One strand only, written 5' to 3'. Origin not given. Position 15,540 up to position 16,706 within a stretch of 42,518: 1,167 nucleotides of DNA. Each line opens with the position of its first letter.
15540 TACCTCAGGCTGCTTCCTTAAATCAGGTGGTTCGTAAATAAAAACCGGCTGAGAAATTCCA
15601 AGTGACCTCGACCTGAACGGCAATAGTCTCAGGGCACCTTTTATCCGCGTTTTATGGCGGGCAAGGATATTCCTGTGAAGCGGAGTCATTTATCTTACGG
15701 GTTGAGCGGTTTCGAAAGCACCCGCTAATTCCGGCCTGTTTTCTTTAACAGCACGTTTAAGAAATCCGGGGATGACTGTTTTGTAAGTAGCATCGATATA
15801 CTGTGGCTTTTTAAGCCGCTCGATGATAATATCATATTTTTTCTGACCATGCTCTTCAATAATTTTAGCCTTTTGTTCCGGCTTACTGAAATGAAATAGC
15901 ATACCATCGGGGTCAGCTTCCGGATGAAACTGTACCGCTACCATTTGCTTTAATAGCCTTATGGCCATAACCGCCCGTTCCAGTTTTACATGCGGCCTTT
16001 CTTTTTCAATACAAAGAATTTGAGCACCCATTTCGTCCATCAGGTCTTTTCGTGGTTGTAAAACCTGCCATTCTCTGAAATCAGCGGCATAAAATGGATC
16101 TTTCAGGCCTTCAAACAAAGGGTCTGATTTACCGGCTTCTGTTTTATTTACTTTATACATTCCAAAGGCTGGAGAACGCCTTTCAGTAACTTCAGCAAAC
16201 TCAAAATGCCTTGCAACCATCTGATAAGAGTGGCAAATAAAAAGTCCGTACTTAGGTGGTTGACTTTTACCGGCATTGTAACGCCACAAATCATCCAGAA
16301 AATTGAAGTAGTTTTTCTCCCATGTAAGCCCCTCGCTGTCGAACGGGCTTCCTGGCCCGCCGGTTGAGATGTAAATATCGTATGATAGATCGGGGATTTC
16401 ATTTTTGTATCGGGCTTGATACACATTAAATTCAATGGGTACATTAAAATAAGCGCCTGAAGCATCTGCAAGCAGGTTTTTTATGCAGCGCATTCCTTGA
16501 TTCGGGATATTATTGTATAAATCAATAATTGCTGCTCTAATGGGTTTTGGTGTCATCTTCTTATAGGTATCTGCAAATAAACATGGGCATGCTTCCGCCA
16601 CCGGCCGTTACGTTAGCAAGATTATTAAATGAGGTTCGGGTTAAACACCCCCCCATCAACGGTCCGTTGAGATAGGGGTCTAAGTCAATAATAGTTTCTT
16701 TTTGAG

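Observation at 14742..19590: Translationally coupled five-gene operon: esterase, ATP-grasp ligase, GSP-synthase-like ligase, GATase1-like hydrolase, esterase, with no recognised pathway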

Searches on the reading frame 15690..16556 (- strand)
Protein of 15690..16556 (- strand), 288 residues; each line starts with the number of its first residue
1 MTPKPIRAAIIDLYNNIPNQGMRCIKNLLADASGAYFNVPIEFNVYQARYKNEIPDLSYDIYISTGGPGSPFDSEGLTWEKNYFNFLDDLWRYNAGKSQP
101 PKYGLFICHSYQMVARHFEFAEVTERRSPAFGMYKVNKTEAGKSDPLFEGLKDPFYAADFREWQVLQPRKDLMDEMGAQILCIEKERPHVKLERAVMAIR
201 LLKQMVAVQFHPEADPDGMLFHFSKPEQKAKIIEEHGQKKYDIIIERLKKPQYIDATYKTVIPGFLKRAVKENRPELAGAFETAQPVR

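Call 3: search_protein_families(library=pfam, proteins=[window:15690-16556:-], max_evalue=0.01)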
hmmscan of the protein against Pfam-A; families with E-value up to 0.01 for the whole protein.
window:15690-16556:- (288 aa): 1 family
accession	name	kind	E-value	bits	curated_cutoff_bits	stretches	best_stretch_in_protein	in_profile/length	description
PF00117.34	GATase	-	5.9e-05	23.3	22.8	1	43-216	24-175/190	Glutamine amidotransferase class-I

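Call 4: search_protein_families(library=ncbifam, proteins=[window:15690-16556:-], max_evalue=0.01)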
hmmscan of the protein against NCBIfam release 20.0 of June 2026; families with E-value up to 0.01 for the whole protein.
window:15690-16556:- (288 aa): 2 families
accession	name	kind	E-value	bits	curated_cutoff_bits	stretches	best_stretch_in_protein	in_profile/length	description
NF005743.0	PRK07567.1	equivalog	1.5e-08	34.2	264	1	104-220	96-198/245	glutamine amidotransferase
NF006562.0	PRK09065.1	equivalog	3.5e-07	30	205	1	99-242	90-215/242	glutamine amidotransferase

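Call 31: search_solved_structures(query=window:15690-16556:-, max_evalue=1, show_alignments=1)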
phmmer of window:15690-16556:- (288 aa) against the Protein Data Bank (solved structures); distinct sequences matched with E-value up to 1: 0.

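Call 83: search_protein_families(library=padloc, proteins=[window:15690-16556:-], max_evalue=0.001)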
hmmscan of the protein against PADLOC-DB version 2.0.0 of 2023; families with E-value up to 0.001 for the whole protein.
window:15690-16556:- (288 aa): 0 families

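Call 87: find_related_loci(query=A4, collection=metagenome_contigs, flank=6000)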
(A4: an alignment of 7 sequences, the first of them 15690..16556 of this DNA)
Query A4 (288 aa) in metagenome_contigs; peptide patterns used: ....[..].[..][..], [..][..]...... (x = any residue, [..] = any of these).
600 stretches matched a pattern (row limit reached: there are more); 56 encode a relative of the query (tblastn E <= 1e-3); 56 distinct loci.
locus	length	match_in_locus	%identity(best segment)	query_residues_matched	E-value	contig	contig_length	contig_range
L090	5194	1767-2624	51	2-287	1e-104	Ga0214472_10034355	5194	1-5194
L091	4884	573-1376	55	1-270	1e-97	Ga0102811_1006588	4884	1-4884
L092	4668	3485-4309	48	1-275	2e-92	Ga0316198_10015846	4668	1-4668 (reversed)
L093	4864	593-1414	46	1-274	4e-90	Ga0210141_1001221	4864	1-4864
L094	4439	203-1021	46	5-277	2e-88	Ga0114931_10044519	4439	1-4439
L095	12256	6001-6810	47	1-272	2e-87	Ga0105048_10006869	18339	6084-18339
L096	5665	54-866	48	1-272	2e-86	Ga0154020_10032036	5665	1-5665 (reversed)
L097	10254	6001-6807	47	4-272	3e-86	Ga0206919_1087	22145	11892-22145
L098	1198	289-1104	45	1-272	1e-92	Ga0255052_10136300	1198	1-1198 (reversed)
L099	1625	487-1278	47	1-272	9e-91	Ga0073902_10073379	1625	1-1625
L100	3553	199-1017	46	6-279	6e-85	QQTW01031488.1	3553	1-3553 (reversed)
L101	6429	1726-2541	45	4-278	3e-84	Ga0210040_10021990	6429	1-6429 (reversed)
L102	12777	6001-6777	50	6-271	4e-84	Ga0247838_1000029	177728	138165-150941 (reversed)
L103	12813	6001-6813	46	1-272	7e-84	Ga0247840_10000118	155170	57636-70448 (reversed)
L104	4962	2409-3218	46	6-272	9e-84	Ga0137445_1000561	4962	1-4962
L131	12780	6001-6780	39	1-271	3e-60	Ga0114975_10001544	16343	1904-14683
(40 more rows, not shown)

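Call 90: search_protein_families(library=pfam, proteins=[L103:6838-8010:+, L097:4768-5880:+, L097:2378-3586:-, L097:3854-4762:+, L103:8192-9412:+, L131:7987-9126:-, L096:2925-5665:+, L093:3603-4529:-, L097:6847-8043:+], max_evalue=0.001)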
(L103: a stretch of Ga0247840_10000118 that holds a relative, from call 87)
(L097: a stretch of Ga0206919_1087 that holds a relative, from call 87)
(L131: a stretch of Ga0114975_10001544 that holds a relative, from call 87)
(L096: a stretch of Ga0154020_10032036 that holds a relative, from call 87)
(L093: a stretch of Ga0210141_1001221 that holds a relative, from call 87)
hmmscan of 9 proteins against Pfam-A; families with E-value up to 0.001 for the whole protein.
L103:6838-8010:+ (390 aa): 0 families

L097:4768-5880:+ (370 aa): 3 families
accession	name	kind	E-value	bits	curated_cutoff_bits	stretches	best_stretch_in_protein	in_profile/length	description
PF05343.19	Peptidase_M42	-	7.3e-76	255.4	23.2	1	67-353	12-292/292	M42 glutamyl aminopeptidase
PF01546.33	Peptidase_M20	-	1.1e-09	39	24.6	1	183-359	25-205/206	Peptidase family M20/M25/M40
PF04389.22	Peptidase_M28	-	3e-06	27.5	21.3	1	190-338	30-170/193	Peptidase family M28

L097:2378-3586:- (402 aa): 1 family
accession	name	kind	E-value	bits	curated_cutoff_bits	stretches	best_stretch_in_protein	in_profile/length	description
PF04443.18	LuxE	-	8.7e-08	31.9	24.9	1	259-399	229-384/391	Acyl-protein synthetase, LuxE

L097:3854-4762:+ (302 aa): 1 family
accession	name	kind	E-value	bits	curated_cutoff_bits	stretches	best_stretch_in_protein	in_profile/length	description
PF01040.23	UbiA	-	0.00015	21.6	34.2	1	79-273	66-234/250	UbiA prenyltransferase family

L103:8192-9412:+ (406 aa): 1 family
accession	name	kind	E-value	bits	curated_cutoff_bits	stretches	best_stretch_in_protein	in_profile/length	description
PF00202.27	Aminotran_3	-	2.6e-126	422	30.5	1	13-402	1-403/403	Aminotransferase class-III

L131:7987-9126:- (379 aa): 3 families
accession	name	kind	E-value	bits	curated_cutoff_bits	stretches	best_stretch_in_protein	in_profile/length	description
PF16576.10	HlyD_D23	-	3e-31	108.8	30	1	63-298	2-214/214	Barrel-sandwich domain of CusB or HlyD membrane-fusion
PF13437.12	HlyD_3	-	7.3e-15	56.1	22.2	1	196-277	2-84/106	HlyD family secretion protein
PF13533.13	Biotin_lipoyl_2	-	3.1e-05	24.1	29.8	0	195-224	2-31/32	Biotin-lipoyl like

L096:2925-5665:+ (913 aa): 2 families
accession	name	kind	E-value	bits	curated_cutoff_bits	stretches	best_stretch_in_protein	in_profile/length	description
PF00128.31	Alpha-amylase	-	9.1e-09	35.5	22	1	347-707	25-358/446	Alpha amylase, catalytic domain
PF10256.14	Erf4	-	0.00088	19.7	29.3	0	766-833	14-79/116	Golgin subfamily A member 7/ERF4 family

L093:3603-4529:- (308 aa): 1 family
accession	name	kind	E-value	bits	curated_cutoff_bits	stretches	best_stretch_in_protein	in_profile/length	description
PF00756.26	Esterase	-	3.9e-20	73.1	22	1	55-252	7-196/251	Putative esterase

L097:6847-8043:+ (398 aa): 0 families

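Call 94: search_solved_structures(query=A5, max_evalue=1)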
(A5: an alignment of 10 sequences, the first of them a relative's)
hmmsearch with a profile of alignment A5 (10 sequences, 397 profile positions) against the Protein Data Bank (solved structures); distinct sequences matched with E-value up to 1: 1.
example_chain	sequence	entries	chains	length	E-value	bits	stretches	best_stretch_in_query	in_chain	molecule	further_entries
7uk8_A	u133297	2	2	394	0.031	16.3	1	246-321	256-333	Putative acid--amine ligase YgiC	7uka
